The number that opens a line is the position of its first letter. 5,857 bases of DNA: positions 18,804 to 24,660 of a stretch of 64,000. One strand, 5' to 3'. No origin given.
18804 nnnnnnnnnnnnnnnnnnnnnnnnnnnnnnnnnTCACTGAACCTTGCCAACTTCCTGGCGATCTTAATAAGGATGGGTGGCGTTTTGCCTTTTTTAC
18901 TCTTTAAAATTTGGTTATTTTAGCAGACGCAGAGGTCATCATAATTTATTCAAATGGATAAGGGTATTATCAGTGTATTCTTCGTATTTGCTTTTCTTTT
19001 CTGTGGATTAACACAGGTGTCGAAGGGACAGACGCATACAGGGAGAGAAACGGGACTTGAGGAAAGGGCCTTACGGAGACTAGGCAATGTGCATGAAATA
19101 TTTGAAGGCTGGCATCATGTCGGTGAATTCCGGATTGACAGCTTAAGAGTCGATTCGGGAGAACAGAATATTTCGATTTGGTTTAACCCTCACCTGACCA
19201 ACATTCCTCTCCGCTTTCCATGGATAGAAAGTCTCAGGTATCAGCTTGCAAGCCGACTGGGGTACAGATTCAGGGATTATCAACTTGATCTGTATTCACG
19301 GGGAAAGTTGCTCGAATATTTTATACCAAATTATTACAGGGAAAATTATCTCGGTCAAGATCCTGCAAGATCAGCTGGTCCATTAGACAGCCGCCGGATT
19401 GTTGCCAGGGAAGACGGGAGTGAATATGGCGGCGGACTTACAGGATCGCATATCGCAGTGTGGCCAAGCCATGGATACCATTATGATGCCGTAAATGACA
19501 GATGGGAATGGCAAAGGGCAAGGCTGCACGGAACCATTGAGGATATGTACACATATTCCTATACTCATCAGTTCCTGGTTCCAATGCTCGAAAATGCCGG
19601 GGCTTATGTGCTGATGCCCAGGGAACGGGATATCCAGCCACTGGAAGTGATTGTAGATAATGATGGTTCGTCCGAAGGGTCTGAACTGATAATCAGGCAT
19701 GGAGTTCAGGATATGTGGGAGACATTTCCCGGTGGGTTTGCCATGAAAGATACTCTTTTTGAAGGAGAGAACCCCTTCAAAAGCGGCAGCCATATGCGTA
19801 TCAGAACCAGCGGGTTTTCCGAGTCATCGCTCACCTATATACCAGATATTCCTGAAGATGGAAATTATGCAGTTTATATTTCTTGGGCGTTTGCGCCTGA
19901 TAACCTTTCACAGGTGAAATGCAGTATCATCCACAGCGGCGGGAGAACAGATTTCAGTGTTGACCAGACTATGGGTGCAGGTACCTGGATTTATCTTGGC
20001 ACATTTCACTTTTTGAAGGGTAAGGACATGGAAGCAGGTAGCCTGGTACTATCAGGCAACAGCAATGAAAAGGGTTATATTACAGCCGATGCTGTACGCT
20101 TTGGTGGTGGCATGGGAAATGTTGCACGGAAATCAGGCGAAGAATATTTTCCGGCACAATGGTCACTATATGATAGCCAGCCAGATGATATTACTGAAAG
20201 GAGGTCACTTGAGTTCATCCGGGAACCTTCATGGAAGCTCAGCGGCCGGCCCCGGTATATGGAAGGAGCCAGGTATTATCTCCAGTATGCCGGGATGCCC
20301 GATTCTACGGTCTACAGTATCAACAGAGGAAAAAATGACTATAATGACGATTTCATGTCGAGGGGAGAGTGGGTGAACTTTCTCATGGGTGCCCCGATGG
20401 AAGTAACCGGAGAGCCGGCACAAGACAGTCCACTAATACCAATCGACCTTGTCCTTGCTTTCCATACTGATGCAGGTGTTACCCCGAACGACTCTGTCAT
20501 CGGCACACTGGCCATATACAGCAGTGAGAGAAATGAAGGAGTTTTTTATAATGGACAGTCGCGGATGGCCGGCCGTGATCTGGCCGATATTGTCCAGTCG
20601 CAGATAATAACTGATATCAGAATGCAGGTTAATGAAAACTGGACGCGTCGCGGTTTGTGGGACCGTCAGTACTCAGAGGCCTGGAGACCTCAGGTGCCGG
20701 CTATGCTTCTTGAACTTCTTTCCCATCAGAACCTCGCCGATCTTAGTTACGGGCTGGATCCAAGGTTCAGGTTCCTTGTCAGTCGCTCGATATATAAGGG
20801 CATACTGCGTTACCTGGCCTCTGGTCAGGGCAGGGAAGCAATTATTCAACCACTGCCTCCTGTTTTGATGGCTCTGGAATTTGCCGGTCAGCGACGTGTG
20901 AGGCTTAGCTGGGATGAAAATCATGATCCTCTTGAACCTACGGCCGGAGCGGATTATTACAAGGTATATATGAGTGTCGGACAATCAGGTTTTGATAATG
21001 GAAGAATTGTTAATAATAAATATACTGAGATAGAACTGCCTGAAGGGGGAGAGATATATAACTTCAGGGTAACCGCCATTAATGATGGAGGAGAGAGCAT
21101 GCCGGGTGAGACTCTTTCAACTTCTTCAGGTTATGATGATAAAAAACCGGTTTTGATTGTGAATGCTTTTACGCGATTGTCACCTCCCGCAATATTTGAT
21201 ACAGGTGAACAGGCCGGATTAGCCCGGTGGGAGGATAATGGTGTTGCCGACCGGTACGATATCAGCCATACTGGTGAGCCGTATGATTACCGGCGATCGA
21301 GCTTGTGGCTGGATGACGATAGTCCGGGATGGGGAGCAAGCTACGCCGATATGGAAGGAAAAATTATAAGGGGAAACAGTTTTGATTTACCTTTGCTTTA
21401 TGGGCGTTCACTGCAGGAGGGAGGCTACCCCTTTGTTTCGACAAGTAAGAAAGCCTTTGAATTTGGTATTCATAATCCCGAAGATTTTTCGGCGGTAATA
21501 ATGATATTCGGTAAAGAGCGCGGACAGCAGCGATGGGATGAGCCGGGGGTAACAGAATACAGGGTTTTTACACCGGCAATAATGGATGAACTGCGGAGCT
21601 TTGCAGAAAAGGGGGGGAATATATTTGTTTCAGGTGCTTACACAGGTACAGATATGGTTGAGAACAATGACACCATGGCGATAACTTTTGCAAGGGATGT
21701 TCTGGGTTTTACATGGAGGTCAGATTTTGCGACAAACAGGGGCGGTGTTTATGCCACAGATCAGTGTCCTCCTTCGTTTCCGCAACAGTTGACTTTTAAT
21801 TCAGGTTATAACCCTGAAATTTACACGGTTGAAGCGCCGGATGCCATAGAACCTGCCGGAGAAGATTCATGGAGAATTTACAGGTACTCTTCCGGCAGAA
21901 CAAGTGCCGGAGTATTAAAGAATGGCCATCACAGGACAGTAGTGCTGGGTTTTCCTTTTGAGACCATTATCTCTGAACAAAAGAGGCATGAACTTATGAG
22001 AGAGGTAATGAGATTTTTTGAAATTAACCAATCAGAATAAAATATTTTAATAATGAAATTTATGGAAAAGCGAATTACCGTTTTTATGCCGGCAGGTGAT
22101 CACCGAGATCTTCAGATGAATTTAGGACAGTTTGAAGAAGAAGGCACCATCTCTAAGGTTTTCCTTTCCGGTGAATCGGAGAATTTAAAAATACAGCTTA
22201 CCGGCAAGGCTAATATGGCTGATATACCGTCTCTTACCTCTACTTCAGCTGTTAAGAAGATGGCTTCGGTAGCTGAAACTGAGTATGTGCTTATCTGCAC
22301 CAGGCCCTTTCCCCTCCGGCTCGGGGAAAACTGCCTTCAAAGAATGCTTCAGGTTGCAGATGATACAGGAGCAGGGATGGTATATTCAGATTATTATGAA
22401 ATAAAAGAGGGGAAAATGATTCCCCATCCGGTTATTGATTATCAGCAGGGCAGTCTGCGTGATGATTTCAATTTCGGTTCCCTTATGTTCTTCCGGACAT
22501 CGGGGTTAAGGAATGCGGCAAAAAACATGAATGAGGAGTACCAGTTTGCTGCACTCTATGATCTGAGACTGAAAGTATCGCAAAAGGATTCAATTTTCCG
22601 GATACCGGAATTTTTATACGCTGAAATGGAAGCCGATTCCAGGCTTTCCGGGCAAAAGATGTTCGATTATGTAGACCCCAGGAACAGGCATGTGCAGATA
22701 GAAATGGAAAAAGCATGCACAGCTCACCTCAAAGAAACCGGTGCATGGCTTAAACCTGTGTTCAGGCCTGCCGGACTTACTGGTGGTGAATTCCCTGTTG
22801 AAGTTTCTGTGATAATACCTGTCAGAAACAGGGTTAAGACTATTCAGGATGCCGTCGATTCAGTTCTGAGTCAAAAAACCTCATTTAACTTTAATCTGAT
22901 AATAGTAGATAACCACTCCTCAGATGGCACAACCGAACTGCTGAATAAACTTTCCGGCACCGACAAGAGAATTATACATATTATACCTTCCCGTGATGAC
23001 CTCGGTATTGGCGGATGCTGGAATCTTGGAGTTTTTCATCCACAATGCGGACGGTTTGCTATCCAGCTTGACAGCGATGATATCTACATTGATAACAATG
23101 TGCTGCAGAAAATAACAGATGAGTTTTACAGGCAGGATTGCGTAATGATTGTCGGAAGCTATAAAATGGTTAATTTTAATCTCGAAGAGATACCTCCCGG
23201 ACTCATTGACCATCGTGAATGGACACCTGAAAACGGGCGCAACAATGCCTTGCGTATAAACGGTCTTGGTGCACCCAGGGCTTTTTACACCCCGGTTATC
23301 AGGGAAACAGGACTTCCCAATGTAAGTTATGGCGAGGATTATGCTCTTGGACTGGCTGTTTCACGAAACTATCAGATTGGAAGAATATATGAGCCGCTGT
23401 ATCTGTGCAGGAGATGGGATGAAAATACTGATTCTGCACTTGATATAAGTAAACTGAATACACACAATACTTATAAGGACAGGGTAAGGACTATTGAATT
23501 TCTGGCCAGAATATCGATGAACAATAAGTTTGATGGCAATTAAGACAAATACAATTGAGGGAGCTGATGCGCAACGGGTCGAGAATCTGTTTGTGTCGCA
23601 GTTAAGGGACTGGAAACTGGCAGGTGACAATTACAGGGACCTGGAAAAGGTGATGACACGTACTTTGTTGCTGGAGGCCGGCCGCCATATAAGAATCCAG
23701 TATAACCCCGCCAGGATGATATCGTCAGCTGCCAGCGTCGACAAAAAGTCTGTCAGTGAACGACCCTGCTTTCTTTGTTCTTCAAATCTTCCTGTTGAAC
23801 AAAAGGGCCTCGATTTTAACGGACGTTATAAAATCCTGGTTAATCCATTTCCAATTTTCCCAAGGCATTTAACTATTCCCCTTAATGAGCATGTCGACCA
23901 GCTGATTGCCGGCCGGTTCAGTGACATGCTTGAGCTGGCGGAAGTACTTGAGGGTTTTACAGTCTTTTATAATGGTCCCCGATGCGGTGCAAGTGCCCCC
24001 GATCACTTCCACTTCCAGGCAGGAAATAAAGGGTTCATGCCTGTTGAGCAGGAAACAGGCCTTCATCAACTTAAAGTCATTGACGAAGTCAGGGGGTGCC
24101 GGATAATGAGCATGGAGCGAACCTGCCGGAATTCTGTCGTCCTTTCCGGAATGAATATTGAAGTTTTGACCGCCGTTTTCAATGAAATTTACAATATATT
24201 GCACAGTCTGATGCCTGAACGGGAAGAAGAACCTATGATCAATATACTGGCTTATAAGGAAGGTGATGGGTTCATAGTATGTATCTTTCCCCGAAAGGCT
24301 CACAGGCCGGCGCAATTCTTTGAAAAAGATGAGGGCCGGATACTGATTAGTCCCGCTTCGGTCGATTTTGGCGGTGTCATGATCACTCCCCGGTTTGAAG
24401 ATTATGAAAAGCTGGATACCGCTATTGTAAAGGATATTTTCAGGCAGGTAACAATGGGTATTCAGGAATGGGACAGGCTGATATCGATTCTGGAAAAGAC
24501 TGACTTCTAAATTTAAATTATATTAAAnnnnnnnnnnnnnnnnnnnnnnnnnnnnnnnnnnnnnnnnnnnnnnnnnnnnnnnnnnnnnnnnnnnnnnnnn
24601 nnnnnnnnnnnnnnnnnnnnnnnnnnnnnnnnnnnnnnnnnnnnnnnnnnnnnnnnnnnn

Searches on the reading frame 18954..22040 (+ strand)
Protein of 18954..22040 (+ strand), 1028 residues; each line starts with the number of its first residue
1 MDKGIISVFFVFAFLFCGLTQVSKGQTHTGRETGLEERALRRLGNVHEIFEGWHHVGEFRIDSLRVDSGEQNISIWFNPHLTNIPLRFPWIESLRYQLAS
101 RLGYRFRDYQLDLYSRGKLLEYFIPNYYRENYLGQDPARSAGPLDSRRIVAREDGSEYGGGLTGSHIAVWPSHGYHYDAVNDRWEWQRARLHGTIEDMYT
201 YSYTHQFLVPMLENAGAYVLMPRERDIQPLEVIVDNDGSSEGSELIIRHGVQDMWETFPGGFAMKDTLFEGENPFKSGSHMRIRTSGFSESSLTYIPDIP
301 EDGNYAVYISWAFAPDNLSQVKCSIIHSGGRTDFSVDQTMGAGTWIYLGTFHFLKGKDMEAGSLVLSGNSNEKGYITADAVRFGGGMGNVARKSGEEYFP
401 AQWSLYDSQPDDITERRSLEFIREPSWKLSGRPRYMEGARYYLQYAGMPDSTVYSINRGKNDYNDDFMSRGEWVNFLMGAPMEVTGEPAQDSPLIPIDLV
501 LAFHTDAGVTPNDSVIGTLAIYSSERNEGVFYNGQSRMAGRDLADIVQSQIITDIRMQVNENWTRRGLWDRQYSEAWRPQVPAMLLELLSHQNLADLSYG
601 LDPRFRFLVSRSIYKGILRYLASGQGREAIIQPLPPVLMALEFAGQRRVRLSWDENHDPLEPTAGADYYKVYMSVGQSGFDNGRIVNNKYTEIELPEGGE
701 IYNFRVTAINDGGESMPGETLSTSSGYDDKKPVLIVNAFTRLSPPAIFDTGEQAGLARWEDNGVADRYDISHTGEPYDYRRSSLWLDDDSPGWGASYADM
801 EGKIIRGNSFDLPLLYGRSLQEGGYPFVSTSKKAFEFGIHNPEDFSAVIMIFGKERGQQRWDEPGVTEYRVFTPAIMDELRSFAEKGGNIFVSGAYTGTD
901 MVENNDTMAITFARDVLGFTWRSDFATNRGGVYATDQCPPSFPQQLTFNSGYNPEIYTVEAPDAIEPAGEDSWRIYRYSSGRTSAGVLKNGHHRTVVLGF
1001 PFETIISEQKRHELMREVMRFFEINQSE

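Call 13: search_protein_families(library=pfam, proteins=[window:18954-22040:+])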
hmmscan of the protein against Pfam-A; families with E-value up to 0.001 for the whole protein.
window:18954-22040:+ (1028 aa): 2 families
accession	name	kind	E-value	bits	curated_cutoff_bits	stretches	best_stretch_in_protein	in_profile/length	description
PF25275.1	Golvesin_C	-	6.1e-20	72.1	31.6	1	276-383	26-130/132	Golvesin C-terminal domain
PF01520.23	Amidase_3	-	4.4e-05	24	27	1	498-618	69-173/174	N-acetylmuramoyl-L-alanine amidase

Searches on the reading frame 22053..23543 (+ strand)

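Call 13: search_protein_families(library=pfam, proteins=[window:22053-23543:+])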
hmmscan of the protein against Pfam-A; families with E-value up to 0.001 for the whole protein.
window:22053-23543:+ (496 aa): 2 families
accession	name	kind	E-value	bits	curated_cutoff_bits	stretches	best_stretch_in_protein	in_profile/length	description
PF00535.33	Glycos_transf_2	-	7.5e-21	75.2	23.3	1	252-386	1-131/168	Glycosyl transferase family 2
PF10111.15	Glyco_tranf_2_2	-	2.9e-05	24.1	27.3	1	252-353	1-101/276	Glycosyltransferase like family 2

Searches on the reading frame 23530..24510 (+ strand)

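Call 13: search_protein_families(library=pfam, proteins=[window:23530-24510:+])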
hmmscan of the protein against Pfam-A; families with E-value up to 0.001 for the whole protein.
window:23530-24510:+ (326 aa): 1 family
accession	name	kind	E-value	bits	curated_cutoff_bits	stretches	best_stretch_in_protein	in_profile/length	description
PF16269.10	DUF4922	-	8.4e-62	207.9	23.6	1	20-166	1-146/146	Domain of unknown function (DUF4922)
